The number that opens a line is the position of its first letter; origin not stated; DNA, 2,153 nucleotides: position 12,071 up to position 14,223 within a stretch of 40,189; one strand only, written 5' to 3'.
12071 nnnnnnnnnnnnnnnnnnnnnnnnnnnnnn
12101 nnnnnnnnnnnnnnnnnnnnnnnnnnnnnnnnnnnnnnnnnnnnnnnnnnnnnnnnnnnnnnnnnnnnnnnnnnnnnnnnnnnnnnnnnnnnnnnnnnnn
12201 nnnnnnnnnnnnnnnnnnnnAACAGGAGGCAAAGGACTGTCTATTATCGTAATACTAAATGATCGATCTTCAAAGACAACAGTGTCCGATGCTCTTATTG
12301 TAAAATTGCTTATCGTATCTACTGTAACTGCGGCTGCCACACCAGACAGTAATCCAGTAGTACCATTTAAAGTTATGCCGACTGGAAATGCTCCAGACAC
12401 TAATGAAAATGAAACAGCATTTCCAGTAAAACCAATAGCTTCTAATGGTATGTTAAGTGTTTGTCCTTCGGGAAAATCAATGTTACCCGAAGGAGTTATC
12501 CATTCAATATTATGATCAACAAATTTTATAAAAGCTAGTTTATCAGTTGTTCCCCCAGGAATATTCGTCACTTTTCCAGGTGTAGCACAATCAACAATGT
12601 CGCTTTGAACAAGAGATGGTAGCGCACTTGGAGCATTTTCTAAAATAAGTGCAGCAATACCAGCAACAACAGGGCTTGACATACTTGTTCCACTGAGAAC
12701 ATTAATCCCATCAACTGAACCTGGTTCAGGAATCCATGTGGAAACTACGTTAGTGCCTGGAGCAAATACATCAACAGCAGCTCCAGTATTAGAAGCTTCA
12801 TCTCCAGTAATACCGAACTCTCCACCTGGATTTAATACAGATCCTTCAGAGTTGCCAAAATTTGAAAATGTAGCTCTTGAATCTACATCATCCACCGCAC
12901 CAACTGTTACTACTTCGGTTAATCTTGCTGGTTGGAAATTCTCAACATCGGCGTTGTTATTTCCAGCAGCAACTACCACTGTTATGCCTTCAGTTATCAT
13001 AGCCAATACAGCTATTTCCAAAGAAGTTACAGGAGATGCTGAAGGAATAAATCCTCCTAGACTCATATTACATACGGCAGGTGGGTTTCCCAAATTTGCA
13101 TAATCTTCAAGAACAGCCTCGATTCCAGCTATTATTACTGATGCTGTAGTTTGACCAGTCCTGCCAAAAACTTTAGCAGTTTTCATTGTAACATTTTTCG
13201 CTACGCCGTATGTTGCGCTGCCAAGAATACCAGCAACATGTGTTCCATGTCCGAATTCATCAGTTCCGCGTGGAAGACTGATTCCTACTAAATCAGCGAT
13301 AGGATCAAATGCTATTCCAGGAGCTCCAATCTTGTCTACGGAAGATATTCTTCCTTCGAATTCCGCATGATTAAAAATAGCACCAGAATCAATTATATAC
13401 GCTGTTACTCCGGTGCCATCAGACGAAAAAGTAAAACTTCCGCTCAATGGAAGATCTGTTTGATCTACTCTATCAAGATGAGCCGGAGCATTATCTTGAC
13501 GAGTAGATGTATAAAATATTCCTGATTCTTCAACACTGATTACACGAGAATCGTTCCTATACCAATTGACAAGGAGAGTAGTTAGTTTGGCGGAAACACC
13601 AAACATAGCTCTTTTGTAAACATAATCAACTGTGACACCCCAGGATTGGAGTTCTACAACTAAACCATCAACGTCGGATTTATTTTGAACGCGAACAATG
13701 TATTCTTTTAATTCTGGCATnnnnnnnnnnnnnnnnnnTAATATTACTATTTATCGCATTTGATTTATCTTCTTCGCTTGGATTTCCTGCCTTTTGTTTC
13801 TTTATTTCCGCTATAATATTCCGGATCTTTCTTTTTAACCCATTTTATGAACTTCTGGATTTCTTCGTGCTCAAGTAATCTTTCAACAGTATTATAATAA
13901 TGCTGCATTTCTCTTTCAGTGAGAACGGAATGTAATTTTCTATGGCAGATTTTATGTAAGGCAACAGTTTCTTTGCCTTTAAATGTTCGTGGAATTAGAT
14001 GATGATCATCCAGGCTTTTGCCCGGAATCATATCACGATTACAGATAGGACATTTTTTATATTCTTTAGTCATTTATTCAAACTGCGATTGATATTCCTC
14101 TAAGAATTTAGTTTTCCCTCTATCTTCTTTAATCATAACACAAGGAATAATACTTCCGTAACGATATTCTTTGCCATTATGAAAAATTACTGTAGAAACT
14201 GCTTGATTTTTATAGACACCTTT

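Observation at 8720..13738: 1670-aa protein joining a complete subtilisin pro-enzyme to at least 8 Ig-like (He_PIG-type) repeats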

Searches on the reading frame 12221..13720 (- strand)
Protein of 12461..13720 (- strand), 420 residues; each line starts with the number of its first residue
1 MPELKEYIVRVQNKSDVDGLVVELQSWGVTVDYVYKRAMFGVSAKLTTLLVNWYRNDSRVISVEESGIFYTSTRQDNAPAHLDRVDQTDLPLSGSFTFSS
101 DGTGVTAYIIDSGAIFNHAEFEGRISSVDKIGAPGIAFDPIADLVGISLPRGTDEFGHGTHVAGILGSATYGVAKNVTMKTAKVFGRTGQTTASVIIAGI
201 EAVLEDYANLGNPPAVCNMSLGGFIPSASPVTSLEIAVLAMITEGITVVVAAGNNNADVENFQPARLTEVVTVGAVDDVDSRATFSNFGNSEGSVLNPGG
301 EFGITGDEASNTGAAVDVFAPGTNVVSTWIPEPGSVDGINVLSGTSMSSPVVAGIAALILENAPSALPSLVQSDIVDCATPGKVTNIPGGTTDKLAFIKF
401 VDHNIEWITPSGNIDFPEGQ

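Call 32: search_solved_structures(query=window:12461-13720:-, max_evalue=1e-10, show_alignments=2)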
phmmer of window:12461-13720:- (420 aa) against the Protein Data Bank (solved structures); distinct sequences matched with E-value up to 1e-10: 118 (the best 60 are shown).
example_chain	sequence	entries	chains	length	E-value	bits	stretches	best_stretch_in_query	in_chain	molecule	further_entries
5wsl_A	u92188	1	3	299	3.9e-52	180.7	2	75-290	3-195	keratinase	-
4dzt_A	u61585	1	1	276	1.5e-51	178.8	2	75-290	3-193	Aqualysin-1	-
8c4z_B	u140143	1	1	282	2.1e-50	175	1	77-290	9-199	Extracellular serine proteinase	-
2b6n_A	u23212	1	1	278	3.9e-47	164.2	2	81-290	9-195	proteinase K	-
8rse_A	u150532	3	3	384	6.4e-47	163.5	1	6-290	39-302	Proteinase K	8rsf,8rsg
1s2n_A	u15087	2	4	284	3.8e-44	154.4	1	75-290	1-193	extracellular subtilisin-like serine proteinase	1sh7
1ic6_A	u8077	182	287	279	2.4e-41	145.2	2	75-290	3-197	PROTEINASE K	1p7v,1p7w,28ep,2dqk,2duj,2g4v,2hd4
1bjr_E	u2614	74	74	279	2.8e-41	145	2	75-290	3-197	PROTEINASE K | PROTEIN (PROTEINASE K)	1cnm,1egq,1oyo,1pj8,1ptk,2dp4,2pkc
1ht3_A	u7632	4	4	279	1e-40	143.1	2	75-290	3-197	PROTEINASE K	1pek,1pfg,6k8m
8c4x_A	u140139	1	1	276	2.2e-39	138.7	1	75-290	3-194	Protease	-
3f7o_A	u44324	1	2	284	1.3e-38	136.2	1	73-290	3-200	Serine protease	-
8gko_C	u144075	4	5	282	1.2e-35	126.4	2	75-290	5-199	Alkaline protease 1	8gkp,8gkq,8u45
3f7m_A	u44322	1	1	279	2.4e-35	125.4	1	96-290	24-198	Alkaline serine protease ver112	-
5z6o_A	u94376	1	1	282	6.1e-23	84.6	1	96-290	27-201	protease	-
1ah2_A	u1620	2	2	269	4.5e-19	71.9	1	150-289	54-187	SERINE PROTEASE PB92 | SUBTILISIN SAVINASE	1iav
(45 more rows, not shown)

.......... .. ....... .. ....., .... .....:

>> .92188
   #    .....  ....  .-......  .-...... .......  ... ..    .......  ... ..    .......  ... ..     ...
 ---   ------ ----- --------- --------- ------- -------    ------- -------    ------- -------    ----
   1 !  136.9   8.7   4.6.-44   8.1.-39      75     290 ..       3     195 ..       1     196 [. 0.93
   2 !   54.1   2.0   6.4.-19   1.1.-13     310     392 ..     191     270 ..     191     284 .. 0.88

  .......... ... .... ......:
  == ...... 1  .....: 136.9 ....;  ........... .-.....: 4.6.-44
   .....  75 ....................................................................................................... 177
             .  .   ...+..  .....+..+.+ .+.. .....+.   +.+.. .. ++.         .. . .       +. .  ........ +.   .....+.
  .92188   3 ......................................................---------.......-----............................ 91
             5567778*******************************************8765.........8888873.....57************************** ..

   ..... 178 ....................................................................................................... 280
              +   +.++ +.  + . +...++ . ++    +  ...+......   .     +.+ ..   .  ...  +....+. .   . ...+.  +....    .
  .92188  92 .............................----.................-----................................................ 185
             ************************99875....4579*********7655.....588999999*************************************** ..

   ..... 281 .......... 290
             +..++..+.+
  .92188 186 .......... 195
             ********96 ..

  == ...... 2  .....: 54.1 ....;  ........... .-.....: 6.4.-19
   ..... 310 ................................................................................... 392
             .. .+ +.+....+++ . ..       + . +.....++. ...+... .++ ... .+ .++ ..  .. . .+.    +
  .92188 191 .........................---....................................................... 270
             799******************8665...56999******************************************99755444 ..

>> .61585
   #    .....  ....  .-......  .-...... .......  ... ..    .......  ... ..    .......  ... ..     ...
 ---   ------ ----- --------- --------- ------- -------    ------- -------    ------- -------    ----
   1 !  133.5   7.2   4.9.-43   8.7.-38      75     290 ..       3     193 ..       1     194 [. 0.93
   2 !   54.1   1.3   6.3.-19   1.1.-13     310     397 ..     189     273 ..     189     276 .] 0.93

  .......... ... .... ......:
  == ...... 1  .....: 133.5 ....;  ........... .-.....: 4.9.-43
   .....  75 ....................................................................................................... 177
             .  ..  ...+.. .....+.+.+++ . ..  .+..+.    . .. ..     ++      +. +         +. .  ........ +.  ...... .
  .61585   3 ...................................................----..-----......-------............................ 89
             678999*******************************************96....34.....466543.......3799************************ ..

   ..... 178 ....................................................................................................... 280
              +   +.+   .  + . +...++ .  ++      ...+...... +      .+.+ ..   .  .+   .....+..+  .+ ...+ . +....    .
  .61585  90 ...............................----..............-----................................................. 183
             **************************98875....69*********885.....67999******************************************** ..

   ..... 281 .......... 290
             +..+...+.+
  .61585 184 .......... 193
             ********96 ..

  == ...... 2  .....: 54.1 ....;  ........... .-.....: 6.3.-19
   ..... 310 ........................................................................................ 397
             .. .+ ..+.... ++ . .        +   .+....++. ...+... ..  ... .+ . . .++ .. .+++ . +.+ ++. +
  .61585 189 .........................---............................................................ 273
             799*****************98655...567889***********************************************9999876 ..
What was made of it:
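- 12521..13495 (-): S8A (proteinase K subfamily) catalytic domain, aa 76-400. Catalytic codons are D111 (13388-13390), H158 (13247-13249), oxyanion N254 (12959-12961) and S346 (12683-12685). A disordered family-specific insert lies at aa 287-307. PDB sequence hits: keratinase 5wsl 3.9e-52 and aqualysin 4dzt 1.5e-51 (call 32).
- On Peptidase S8A (subtilase, proteinase K subfamily): The best PDB hits are keratinase, aqualysin and proteinase K at E 1e-41 to 4e-52 (call 32). However, phmmer aligns aa 6-290 to the proteinase K precursor (call 32).
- Checked: phmmer aligns aa 6-290 to the proteinase K precursor 8rse (call 32).
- PDB sequence hits include keratinase and aqualysin at E about 1e-52 (call 32).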

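Call 70: predict_structure(alignment_id=A3)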
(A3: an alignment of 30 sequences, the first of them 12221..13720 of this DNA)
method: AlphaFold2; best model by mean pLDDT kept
length: 500 residues; sequences in the alignment: 30
mean_pLDDT: 84.6   pTM: 0.76
mean pLDDT of the five models: 84.6, 84.4, 83.1, 80.8, 78.2
residues with pLDDT >= 90: 254; 70-90: 179; 50-70: 34; < 50: 33
segments of 3 or more residues with pLDDT < 50: 72-78, 287-307
pLDDT, mean of each block of 10 residues (from residue 1): 79 92 91 92 91 91 82 42 75 66 93 93 94 91 74 89 92 92 87 94 97 96 87 96 98 87 94 91 60 32 50 92 87 84 89 94 89 92 87 83 70 86 88 79 93 93 88 89 87 71
secondary structure, 60 per line:
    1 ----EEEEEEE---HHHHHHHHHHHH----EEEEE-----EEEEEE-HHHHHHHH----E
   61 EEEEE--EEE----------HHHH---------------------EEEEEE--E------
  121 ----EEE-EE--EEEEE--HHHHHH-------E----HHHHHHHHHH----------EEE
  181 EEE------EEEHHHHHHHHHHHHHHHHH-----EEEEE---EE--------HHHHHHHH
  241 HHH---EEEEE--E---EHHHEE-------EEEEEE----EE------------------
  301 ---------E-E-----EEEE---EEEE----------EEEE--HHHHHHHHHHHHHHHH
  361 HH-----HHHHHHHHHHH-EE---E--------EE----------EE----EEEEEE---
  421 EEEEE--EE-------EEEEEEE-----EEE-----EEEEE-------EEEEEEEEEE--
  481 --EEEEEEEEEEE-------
elements in order: E5-11 H15-26 E31-35 E41-46 H48-55 E60-65 E68-70 H81-84 E106-111 E125-127 E133-137 H140-145 H158-167 E178-183 E190-192 H193-209 E215-219 H233-243 E247-251 E271-276 E318-321 E325-328 E339-342 H345-362 H368-378 E412-417 E421-425 E437-443 E449-451 E457-461 E469-478 E483-493
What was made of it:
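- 13496..13720 (-): I9-type propeptide (aa 1-75). The predicted autoprocessing linker is around aa 72-78 (FYTS/TRQDNAP). The AF2 model shows beta-alpha-beta-beta-alpha-beta topology at pLDDT about 91, with a linker below pLDDT 50 (call 70).
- On Peptidase S8A (subtilase, proteinase K subfamily): The AF2 topology is beta-alpha-beta-beta-alpha-beta at pLDDT about 91 (call 70).
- Checked: The AF2 model shows beta-alpha-beta-beta-alpha-beta topology for aa 5-70 at pLDDT about 91 (call 70).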

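Call 90: fold_search(model_id=the predicted structure, library=pdb)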
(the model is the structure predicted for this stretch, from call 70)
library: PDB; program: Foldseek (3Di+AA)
matches with E <= 10: 1873; with E <= 0.001: 330
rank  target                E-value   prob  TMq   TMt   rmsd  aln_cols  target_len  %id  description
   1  4dzt                  2.4e-31  1.00  0.52  0.93   3.6       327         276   39  Aqualysin I: the crystal structure of a serine protease from an extreme thermophile, Thermus aquaticus YT-1 (released 2012-03-28)
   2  2b6n_A                4.1e-31  1.00  0.51  0.91   2.9       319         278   38  The 1.8 A crystal structure of a Proteinase K like enzyme from a psychrotroph Serratia species (released 2006-03-07)
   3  5wsl_A                1.3e-30  1.00  0.53  0.93   3.4       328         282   40  Structural studies of keratinase from Meiothermus taiwanensis WR-220 (released 2017-10-18)
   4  8c4z_B                1.9e-30  1.00  0.52  0.92   5.7       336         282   38  ProteinT protease, inactive mutant S224A (released 2024-07-17)
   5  1s2n_B                1.6e-28  1.00  0.51  0.91   3.5       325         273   37  Crystal structure of a cold adapted subtilisin-like serine proteinase (released 2005-02-22)
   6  1s2n_A                2.3e-28  1.00  0.51  0.90   3.8       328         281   36  Crystal structure of a cold adapted subtilisin-like serine proteinase (released 2005-02-22)
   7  1sh7_B                2.9e-28  1.00  0.50  0.91   3.9       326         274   37  Crystal structure of a cold adapted subtilisin-like serine proteinase (released 2005-02-22)
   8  6rug                  9.4e-28  1.00  0.51  0.91   3.6       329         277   35  Co-substituted alpha-Keggin bound to Proteinase K solved by MR (released 2019-09-18)
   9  1ic6                  1.9e-27  1.00  0.52  0.91   3.5       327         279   36  STRUCTURE OF A SERINE PROTEASE PROTEINASE K FROM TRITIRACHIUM ALBUM LIMBER AT 0.98 A RESOLUTION (released 2001-04-11)
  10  6ruk                  2.0e-27  1.00  0.51  0.91   3.6       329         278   35  Cu-substituted alpha-Keggin bound to Proteinase K solved by MR (released 2019-09-18)
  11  8c4x_A                3.0e-27  1.00  0.51  0.91   2.7       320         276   36  PAM Protease (released 2024-07-17)
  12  2prk                  6.8e-27  1.00  0.52  0.91   3.5       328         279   35  SYNCHROTRON X-RAY DATA COLLECTION AND RESTRAINED LEAST-SQUARES REFINEMENT OF THE CRYSTAL STRUCTURE OF PROTEINASE K AT 1. (released 1988-04-16)
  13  5vlh_A                9.1e-27  1.00  0.60  0.83   4.2       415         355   22  Short PCSK9 delta-P' complex with peptide Pep1 (released 2017-08-16)
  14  6u2f_A                5.9e-26  1.00  0.59  0.51  18.1       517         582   20  PCSK9-Fab 7G7 complex bound to cis-1-amino-4-phenylcyclohexaneacyl-WNLK(hR)IGLLR - NH2 (released 2020-02-05)
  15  1pek_E                9.9e-26  1.00  0.52  0.91   3.5       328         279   35  STRUCTURE OF THE COMPLEX OF PROTEINASE K WITH A SUBSTRATE-ANALOGUE HEXA-PEPTIDE INHIBITOR AT 2.2 ANGSTROMS RESOLUTION (released 1994-01-31)
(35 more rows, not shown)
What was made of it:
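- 13496..13720 (-): Foldseek matches pro-forms PCSK9 and ProN-Tk-SP (call 90).
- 12521..13495 (-): The AF2 model matches aqualysin I with TM 0.93 (calls 70, 90).
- On Peptidase S8A (subtilase, proteinase K subfamily): Foldseek aligns 415 columns to prodomain-containing PCSK9 (call 90).
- Closest known: Proteinase K / aqualysin I / keratinase. Same: Catalytic domains are 35-40% identical, with model TM up to 0.93 (calls 32, 90).
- Checked: Foldseek matches pro-forms of subtilases (call 90).
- The AF2 model has pLDDT 84.6 and matches aqualysin I with TM 0.93 (calls 70, 90).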

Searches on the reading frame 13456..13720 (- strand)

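Call 37: search_protein_families(library=pfam, proteins=[window:13456-13720:-], max_evalue=5)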
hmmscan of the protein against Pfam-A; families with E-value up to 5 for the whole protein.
window:13456-13720:- (88 aa): 1 family
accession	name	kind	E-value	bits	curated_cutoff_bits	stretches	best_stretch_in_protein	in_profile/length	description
PF05922.21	Inhibitor_I9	-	0.0095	17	21.2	1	28-69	38-79/82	Peptidase inhibitor I9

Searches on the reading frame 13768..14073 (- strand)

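Call 6: search_protein_families(library=phrogs, proteins=[window:13768-14073:-], max_evalue=0.01)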
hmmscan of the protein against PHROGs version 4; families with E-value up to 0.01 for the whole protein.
window:13768-14073:- (102 aa): 0 families

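Call 12: search_protein_families(library=pfam, proteins=[window:13768-14073:-], max_evalue=0.01)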
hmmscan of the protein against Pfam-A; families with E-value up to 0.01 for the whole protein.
window:13768-14073:- (102 aa): 1 family
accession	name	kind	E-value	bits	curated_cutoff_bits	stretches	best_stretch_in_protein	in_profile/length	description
PF01844.29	HNH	-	0.0082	16.7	21.4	0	8-49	1-46/47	HNH endonuclease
